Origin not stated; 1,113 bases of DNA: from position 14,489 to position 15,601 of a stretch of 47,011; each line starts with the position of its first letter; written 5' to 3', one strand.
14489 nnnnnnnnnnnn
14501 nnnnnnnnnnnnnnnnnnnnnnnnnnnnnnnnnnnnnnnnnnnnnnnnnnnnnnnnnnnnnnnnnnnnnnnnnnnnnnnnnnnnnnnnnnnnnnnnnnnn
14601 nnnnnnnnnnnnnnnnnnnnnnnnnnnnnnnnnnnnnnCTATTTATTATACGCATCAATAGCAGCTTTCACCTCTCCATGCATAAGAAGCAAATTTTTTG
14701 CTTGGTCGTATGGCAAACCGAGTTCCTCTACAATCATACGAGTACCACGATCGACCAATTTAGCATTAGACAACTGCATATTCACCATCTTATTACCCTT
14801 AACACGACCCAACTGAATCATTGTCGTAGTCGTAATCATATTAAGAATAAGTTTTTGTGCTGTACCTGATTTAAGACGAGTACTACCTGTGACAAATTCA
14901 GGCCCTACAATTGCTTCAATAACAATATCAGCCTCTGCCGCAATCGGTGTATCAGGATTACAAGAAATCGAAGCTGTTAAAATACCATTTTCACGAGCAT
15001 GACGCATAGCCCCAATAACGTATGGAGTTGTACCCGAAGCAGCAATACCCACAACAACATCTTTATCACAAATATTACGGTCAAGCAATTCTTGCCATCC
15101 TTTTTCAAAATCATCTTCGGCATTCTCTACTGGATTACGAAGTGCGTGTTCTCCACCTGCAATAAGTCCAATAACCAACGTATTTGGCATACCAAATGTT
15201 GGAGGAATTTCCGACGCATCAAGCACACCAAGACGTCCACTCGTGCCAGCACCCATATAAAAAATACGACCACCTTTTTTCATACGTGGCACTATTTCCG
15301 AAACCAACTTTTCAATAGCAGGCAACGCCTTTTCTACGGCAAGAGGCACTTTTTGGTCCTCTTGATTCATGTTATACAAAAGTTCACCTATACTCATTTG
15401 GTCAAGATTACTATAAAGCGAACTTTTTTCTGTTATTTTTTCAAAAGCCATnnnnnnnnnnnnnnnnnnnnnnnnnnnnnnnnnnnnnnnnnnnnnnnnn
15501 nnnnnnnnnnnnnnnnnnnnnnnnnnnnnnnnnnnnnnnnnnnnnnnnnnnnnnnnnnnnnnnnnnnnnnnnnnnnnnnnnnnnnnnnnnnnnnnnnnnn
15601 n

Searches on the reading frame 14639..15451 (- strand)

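Call 79: search_protein_families(library=pfam, proteins=[window:14639-15451:-], max_evalue=0.00001)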
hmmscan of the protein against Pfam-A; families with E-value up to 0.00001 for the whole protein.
window:14639-15451:- (270 aa): 2 families
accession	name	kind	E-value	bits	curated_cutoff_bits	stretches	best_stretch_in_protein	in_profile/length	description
PF22645.1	GKRP_SIS_N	-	3.5e-19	69.1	27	1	46-151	2-111/113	Glucokinase regulatory protein N-terminal SIS domain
PF01380.27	SIS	-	1e-11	45.2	25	1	126-206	50-128/131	SIS domain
